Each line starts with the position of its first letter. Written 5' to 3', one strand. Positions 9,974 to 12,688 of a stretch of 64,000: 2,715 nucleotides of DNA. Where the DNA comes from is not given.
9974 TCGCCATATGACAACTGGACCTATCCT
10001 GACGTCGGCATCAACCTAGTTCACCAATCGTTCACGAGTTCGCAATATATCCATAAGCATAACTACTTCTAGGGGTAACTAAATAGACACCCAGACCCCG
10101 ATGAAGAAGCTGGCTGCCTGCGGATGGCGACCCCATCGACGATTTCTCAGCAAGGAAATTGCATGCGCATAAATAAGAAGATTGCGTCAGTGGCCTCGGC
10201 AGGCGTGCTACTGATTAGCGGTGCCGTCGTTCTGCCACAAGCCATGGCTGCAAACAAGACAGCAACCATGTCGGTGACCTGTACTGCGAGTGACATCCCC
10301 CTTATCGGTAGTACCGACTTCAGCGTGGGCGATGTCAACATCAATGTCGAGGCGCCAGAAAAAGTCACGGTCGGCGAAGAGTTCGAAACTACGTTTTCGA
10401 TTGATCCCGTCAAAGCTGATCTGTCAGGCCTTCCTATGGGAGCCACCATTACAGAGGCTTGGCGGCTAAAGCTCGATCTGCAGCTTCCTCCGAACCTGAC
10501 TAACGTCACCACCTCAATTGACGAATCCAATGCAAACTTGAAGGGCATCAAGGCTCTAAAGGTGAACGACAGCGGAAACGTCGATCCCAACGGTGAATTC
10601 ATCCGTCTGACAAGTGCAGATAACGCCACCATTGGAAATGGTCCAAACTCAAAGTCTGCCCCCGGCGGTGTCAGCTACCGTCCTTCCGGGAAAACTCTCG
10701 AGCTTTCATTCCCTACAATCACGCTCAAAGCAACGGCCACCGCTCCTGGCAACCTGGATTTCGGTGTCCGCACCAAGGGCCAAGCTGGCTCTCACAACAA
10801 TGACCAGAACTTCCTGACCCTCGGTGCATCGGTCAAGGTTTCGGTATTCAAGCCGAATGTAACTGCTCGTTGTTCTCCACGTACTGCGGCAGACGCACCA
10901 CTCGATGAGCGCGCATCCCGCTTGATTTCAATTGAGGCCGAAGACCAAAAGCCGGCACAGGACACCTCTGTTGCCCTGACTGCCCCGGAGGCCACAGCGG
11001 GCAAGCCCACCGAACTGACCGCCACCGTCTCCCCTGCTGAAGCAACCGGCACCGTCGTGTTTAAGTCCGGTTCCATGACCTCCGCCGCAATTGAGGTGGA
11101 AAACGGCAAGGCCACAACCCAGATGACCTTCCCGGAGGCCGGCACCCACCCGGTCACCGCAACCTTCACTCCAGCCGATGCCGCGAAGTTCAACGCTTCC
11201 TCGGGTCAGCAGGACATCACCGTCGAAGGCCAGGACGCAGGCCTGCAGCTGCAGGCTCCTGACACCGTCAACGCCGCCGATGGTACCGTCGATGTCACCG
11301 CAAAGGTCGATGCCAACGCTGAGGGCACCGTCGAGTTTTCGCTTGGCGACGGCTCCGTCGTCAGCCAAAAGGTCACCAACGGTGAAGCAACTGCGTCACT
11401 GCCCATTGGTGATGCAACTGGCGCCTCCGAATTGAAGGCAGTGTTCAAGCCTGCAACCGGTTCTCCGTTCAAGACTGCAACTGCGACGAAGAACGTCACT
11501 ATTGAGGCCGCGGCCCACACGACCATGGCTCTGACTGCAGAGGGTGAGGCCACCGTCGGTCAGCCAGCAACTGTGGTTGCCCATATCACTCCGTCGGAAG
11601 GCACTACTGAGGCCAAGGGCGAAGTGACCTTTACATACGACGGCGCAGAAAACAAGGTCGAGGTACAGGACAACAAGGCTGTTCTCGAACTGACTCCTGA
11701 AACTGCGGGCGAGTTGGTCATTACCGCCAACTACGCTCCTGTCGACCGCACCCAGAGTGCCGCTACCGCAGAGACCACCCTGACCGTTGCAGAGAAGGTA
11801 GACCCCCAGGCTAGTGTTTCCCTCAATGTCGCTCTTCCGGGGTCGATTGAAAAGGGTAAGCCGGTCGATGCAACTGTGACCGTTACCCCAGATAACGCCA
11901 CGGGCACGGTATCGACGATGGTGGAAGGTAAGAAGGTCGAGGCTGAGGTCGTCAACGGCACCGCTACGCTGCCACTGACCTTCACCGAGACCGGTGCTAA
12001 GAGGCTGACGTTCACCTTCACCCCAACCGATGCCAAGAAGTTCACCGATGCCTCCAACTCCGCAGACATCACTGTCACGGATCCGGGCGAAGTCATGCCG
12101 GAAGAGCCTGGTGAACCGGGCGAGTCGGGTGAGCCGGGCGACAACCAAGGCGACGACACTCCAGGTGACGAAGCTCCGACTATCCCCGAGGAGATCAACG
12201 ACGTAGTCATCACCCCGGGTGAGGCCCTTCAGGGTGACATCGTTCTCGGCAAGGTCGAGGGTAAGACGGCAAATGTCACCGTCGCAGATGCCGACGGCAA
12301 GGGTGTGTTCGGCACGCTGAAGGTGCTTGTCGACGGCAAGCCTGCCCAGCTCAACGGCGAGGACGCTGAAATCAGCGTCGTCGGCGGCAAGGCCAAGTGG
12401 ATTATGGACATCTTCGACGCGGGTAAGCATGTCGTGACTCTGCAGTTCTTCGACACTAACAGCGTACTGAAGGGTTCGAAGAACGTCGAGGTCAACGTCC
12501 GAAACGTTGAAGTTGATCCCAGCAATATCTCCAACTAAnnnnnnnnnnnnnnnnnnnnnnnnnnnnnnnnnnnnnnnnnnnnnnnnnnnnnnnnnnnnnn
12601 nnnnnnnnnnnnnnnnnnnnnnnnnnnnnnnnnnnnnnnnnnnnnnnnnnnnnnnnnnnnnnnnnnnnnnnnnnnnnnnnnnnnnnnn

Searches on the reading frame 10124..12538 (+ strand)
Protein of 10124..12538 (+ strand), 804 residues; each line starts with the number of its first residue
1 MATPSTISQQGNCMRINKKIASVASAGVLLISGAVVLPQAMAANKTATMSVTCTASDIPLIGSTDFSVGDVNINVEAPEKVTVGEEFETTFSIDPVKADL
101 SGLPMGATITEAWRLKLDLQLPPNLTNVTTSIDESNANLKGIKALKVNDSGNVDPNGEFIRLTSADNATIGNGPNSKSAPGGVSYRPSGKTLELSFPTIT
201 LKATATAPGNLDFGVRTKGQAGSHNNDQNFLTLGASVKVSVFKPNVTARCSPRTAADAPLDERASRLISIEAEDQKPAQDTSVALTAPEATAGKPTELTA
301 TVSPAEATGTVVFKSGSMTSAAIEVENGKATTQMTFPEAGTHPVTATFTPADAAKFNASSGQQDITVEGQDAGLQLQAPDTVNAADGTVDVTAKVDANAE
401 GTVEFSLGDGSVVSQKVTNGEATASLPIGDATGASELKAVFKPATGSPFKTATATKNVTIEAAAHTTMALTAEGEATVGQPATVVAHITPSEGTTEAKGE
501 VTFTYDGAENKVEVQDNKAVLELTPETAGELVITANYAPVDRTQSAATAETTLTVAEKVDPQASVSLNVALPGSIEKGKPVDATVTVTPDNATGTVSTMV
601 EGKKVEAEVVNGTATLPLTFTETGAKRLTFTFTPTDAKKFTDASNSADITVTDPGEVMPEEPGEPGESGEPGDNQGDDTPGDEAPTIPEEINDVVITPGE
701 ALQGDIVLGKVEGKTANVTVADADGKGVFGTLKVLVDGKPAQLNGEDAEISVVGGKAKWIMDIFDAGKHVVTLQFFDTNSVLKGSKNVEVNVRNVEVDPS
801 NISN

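Call 57: search_protein_families(library=pfam, proteins=[window:10124-12538:+], max_evalue=0.00001)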
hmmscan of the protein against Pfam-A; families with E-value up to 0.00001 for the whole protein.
window:10124-12538:+ (804 aa): 1 family
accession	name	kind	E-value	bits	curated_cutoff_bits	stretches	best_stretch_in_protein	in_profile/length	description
PF16640.11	Big_3_5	-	3.2e-33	114.6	35.5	3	287-367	5-87/88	Bacterial Ig-like domain (group 3)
